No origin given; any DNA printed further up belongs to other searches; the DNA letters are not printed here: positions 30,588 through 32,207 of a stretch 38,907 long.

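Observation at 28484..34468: Translationally coupled four-gene periplasmic haem/ankyrin operon built around the uncharacterised DUF1592-DUF1552 pair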

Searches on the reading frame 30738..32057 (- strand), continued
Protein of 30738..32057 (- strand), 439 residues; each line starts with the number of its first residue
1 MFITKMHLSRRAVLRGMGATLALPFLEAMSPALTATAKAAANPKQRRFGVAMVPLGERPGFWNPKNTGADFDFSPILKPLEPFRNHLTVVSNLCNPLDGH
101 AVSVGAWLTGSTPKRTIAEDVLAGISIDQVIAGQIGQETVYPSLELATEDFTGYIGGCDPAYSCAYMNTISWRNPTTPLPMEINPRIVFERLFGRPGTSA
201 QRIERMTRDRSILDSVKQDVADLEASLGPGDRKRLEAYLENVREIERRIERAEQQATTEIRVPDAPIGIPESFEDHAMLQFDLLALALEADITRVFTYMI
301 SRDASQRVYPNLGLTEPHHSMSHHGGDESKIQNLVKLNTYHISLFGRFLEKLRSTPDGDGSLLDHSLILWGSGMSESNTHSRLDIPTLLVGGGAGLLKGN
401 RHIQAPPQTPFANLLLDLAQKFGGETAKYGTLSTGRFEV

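Call 63: search_protein_families(library=pfam, proteins=[L089:3751-4527:+, L089:5428-8004:+, L089:8001-9335:+, L089:9292-10626:+, L089:9339-10502:+, L089:10675-11211:+, L089:11901-12794:+, L089:12965-13882:+, L091:9408-9827:+, L091:9827-10519:+], max_evalue=0.001)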
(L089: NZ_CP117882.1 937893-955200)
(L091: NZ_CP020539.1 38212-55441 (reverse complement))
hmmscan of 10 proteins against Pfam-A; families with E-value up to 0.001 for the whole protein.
L089:3751-4527:+ (258 aa): 0 families

L089:5428-8004:+ (858 aa): 7 families
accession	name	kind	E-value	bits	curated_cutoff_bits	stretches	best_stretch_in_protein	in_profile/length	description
PF07631.16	PSD4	-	1.3e-45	155.4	23.3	1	496-622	2-128/128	Protein of unknown function (DUF1592)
PF07627.16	PSCyt3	-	8e-38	129.1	27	1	641-738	1-97/98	Protein of unknown function (DUF1588)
PF07624.16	PSD2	-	1.8e-23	82.5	25.8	1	752-825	1-74/74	Protein of unknown function (DUF1585)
PF07626.16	PSD3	-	6.4e-23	81.5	23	1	161-224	1-64/65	Protein of unknown function (DUF1587)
PF07637.16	PSD5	-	8.6e-19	68.1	34.2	1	420-481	1-62/62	Protein of unknown function (DUF1595)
PF07635.16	PSCyt1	-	3.2e-05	24.9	22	1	77-123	1-57/59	Planctomycete cytochrome C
PF13442.11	Cytochrome_CBB3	-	9.8e-05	23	27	0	73-141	10-68/68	Cytochrome C oxidase, cbb3-type, subunit III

L089:8001-9335:+ (444 aa): 1 family
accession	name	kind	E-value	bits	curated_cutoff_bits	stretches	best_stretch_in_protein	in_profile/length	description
PF07586.16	HXXSHH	-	1.3e-101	340.7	30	1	44-351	1-307/307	Protein of unknown function (DUF1552)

L089:9292-10626:+ (444 aa): 6 families
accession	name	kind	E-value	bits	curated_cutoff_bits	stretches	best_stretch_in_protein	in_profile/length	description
PF12796.13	Ank_2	-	6.9e-49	164.8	27.3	5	128-214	1-86/90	Ankyrin repeats (3 copies)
PF00023.36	Ank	-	1.5e-37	125.9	21.1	2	57-88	1-32/33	Ankyrin repeat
PF13606.12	Ank_3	-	4.3e-35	115.7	22.3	0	155-180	2-27/30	Ankyrin repeat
PF13637.12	Ank_4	-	1.3e-29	102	22.7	2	228-275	4-50/50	Ankyrin repeats (many copies)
PF13857.12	Ank_5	-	4.4e-23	81.5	27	1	207-262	1-56/56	Ankyrin repeats (many copies)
PF23745.1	ANK_LRRK2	-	0.00082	19.7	27.5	0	91-176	31-114/130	LRRK2 ANK repeat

L089:9339-10502:+ (387 aa): 0 families

L089:10675-11211:+ (178 aa): 0 families

L089:11901-12794:+ (297 aa): 2 families
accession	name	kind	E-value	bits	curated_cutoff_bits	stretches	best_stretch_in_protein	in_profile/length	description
PF03466.25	LysR_substrate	-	4.6e-40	137.7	28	1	90-294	2-206/209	LysR substrate binding domain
PF00126.33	HTH_1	-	1.7e-20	73.2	26.6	1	11-65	6-60/60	Bacterial regulatory helix-turn-helix protein, lysR family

L089:12965-13882:+ (305 aa): 0 families

L091:9408-9827:+ (139 aa): 1 family
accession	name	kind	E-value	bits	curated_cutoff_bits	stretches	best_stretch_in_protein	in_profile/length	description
PF01322.25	Cytochrom_C_2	-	4.4e-26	92.7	26.5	1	15-136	1-121/121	Cytochrome C'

L091:9827-10519:+ (230 aa): 1 family
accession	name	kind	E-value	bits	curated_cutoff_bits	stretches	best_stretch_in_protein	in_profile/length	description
PF01292.26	Ni_hydr_CYTB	-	4.5e-19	69.4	30.1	1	16-190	2-179/179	Prokaryotic cytochrome b561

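Call 89: find_homologous_proteins(query=L089:8001-9335:+, max_evalue=1e-10)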
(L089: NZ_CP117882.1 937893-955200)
Query L089:8001-9335:+ (444 aa): 7847 proteins with E <= 1e-10 among 8000 candidates; the best 120 are listed.
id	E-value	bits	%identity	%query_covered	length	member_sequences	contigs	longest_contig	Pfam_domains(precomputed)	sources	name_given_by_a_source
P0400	7.7e-287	969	97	100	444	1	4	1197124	PF07586.17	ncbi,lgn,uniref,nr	ncbi:DUF1552 domain-containing protein [Novosphingobium sp. SG707]|uniref:DUF1552 domain-containing 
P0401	4.9e-286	966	97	100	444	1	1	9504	PF07586.17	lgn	-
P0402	2.0e-285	964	97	100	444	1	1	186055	PF07586.17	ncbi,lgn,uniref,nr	ncbi:DUF1552 domain-containing protein [Novosphingobium sediminicola]|uniref:DUF1552 domain-containi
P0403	1.4e-284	961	97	100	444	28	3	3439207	PF07586.17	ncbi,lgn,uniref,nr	ncbi:DUF1552 domain-containing protein [Novosphingobium humi]|uniref:DUF1552 domain-containing prote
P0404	4.1e-274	927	92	100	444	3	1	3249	PF07586.17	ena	-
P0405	5.4e-239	811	81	99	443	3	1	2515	PF07586.17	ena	-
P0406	5.3e-238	808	81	99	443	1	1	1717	PF07586.17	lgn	-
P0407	3.0e-237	805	79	99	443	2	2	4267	PF07586.17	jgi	jgi:hypothetical protein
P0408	4.6e-237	805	81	99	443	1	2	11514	PF07586.17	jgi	-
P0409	3.2e-236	802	80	99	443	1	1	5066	PF07586.17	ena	-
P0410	4.4e-236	802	80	99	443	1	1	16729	PF07586.17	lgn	-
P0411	4.6e-236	802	80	99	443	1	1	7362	PF07586.17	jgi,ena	-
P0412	6.6e-236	801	80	99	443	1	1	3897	PF07586.17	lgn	-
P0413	5.5e-235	798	80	99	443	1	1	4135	PF07586.17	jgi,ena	-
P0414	7.4e-235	798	79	100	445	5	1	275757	PF07586.17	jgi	jgi:hypothetical protein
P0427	7.2e-212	722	73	99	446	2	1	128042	PF07586.17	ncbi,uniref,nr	ncbi:DUF1552 domain-containing protein [Sphingomonas azotifigens]|uniref:DUF1552 domain-containing p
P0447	1.5e-205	701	69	100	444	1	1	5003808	PF07586.17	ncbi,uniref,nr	ncbi:hypothetical protein AWL63_11560 [Sphingomonas panacis]|uniref:DUF1552 domain-containing protei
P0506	5.3e-202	689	69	99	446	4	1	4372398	PF07586.17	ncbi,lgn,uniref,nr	ncbi:DUF1552 domain-containing protein [Sphingobium sp. KCTC 72723]|uniref:DUF1552 domain-containing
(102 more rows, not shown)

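Call 90: find_encoding_contigs(protein=P0447, flank=7000, max_places=1)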
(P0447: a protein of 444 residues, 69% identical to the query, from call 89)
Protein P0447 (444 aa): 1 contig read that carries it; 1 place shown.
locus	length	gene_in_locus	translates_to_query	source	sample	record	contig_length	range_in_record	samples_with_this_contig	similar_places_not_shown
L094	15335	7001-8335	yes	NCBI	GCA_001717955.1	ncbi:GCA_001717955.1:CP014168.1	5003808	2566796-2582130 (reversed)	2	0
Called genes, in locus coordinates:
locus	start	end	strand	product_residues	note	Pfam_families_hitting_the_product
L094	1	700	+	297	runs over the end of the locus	-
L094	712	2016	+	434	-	PF17767:NAPRTase_N, PF04095:NAPRTase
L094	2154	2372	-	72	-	-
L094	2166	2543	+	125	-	PF04480:DUF559, PF18741:MTES_1575 (weak)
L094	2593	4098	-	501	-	PF00962:A_deaminase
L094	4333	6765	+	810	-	PF13442:Cytochrome_CBB3 (faint), PF07626:PSD3, PF07637:PSD5, PF07631:PSD4, PF07627:PSCyt3, PF07624:PSD2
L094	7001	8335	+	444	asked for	PF07586:HXXSHH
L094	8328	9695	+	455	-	-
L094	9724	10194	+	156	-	PF01322:Cytochrom_C_2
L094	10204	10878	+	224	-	PF01292:Ni_hydr_CYTB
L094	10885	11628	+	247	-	PF07277:SapC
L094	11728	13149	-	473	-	PF01546:Peptidase_M20, PF07687:M20_dimer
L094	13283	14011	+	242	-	PF03544:TonB_C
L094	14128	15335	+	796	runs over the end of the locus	PF07715:Plug, PF00593:TonB_dep_Rec_b-barrel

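Call 91: find_encoding_contigs(protein=P0427, flank=7000, max_places=1)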
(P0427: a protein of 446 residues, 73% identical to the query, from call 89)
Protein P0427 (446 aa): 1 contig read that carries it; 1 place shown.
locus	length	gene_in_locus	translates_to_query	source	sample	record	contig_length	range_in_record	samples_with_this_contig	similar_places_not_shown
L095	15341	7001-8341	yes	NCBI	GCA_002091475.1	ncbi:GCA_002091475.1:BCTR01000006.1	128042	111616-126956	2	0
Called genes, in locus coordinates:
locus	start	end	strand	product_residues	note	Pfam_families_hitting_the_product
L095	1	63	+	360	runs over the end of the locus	PF06516:NUP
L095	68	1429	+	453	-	PF01979:Amidohydro_1, PF07969:Amidohydro_3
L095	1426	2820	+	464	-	PF00860:Xan_ur_permease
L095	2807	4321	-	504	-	PF00962:A_deaminase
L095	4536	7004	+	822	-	PF07626:PSD3, PF07637:PSD5, PF07631:PSD4, PF07627:PSCyt3, PF07624:PSD2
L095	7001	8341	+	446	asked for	PF07586:HXXSHH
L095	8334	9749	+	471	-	-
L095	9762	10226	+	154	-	PF01322:Cytochrom_C_2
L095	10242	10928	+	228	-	PF01292:Ni_hydr_CYTB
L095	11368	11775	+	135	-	PF11162:DUF2946 (weak)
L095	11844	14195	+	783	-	PF07715:Plug, PF00593:TonB_dep_Rec_b-barrel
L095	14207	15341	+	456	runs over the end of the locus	PF03929:PepSY_TM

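Call 92: find_encoding_contigs(protein=P0506, flank=7000, max_places=1)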
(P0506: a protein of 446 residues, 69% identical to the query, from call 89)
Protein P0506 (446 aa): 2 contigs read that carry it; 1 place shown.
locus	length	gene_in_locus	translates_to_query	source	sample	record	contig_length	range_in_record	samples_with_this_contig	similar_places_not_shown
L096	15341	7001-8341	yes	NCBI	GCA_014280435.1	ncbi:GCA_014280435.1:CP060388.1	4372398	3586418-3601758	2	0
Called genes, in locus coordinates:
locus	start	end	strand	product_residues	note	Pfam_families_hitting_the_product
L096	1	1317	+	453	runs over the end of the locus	PF01979:Amidohydro_1, PF07969:Amidohydro_3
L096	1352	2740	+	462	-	PF00860:Xan_ur_permease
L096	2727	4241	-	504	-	PF00962:A_deaminase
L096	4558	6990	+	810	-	PF07626:PSD3, PF07637:PSD5, PF07631:PSD4, PF07627:PSCyt3, PF07624:PSD2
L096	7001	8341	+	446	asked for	PF07586:HXXSHH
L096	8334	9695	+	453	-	PF24521:Ank_KRIT1 (faint), PF00023:Ank (faint), PF12796:Ank_2, PF13606:Ank_3 (faint), PF13857:Ank_5 (weak), PF12796:Ank_2, PF13637:Ank_4, PF12796:Ank_2 (weak)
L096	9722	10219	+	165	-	PF01322:Cytochrom_C_2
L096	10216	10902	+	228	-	PF01292:Ni_hydr_CYTB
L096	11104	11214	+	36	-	-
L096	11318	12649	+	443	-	PF11902:DUF3422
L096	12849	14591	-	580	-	PF01011:PQQ, PF13360:PQQ_2, PF13570:Beta-prop_ACSF4 (weak), PF13360:PQQ_2, PF13570:Beta-prop_ACSF4, PF01011:PQQ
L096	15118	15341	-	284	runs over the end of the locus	PF00497:SBP_bac_3 (weak)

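Call 93: search_protein_families(library=pfam, proteins=[L094:8328-9695:+, L095:8334-9749:+, L096:8334-9695:+, L094:9724-10194:+, L094:10204-10878:+, L094:10885-11628:+], max_evalue=0.01)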
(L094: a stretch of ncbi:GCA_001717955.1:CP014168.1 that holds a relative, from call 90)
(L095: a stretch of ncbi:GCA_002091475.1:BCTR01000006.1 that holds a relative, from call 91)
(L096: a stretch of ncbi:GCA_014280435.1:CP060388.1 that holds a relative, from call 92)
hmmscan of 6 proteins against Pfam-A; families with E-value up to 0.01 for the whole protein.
L094:8328-9695:+ (455 aa): 8 families
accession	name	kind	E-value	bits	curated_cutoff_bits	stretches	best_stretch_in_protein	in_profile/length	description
PF12796.13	Ank_2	-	3.7e-48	162.4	27.3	5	131-219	1-86/90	Ankyrin repeats (3 copies)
PF00023.36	Ank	-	6.8e-29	98.7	21.1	3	160-189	2-31/33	Ankyrin repeat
PF13637.12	Ank_4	-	7.6e-28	96.4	22.7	3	164-204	1-41/50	Ankyrin repeats (many copies)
PF13606.12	Ank_3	-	3.3e-26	88.5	22.3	2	160-187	2-29/30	Ankyrin repeat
PF13857.12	Ank_5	-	2e-23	82.6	27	5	146-197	1-53/56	Ankyrin repeats (many copies)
PF24521.3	Ank_KRIT1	-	2.3e-05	24.6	80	0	98-182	22-107/149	KRIT1 ankyrin-repeats domain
PF23745.1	ANK_LRRK2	-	0.00085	19.6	27.5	0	98-151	35-88/130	LRRK2 ANK repeat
PF09722.15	Xre_MbcA_ParS_C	-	0.0097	16.3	24.5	0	86-117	18-48/51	Antitoxin Xre/MbcA/ParS C-terminal toxin-binding domain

L095:8334-9749:+ (471 aa): 7 families
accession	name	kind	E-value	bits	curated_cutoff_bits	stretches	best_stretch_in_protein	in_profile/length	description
PF12796.13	Ank_2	-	8.3e-53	177.4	27.3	5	130-218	1-86/90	Ankyrin repeats (3 copies)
PF00023.36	Ank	-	2.4e-37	125.3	21.1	3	257-287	1-31/33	Ankyrin repeat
PF13637.12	Ank_4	-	7.8e-32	109.1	22.7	3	163-212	1-50/50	Ankyrin repeats (many copies)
PF13606.12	Ank_3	-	2.4e-30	101.2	22.3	2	159-186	2-29/30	Ankyrin repeat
PF13857.12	Ank_5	-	1.5e-24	86.2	27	5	245-287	2-45/56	Ankyrin repeats (many copies)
PF24521.3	Ank_KRIT1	-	4.3e-07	30.2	80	1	128-227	20-120/149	KRIT1 ankyrin-repeats domain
PF24407.1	HTH_upst_double_PIN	-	0.0025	18.5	27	0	253-283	20-49/70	HTH_upstream_double_PIN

L096:8334-9695:+ (453 aa): 7 families
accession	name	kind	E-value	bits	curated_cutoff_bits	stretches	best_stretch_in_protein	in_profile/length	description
PF12796.13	Ank_2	-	1.6e-50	170.1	27.3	5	129-216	1-85/90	Ankyrin repeats (3 copies)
PF00023.36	Ank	-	9e-33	110.9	21.1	3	159-187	3-31/33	Ankyrin repeat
PF13606.12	Ank_3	-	3.1e-31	103.9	22.3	1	159-185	3-29/30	Ankyrin repeat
PF13637.12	Ank_4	-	3e-28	97.7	22.7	1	162-211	1-50/50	Ankyrin repeats (many copies)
PF13857.12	Ank_5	-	2.6e-22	79.1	27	2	78-130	1-54/56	Ankyrin repeats (many copies)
PF24521.3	Ank_KRIT1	-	2.7e-08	34.1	80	2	95-186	21-114/149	KRIT1 ankyrin-repeats domain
PF23745.1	ANK_LRRK2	-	0.0042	17.4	27.5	0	96-183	35-119/130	LRRK2 ANK repeat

L094:9724-10194:+ (156 aa): 1 family
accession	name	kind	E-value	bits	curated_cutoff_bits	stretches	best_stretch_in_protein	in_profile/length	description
PF01322.25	Cytochrom_C_2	-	3e-29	102.9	26.5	1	32-153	1-121/121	Cytochrome C'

L094:10204-10878:+ (224 aa): 1 family
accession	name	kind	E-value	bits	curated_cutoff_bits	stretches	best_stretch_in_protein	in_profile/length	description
PF01292.26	Ni_hydr_CYTB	-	5.9e-24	85.2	30.1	1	10-184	1-179/179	Prokaryotic cytochrome b561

L094:10885-11628:+ (247 aa): 1 family
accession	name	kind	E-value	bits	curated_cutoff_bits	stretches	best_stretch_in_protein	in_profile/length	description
PF07277.16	SapC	-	1.5e-50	172.3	28.9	1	21-240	1-219/220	SapC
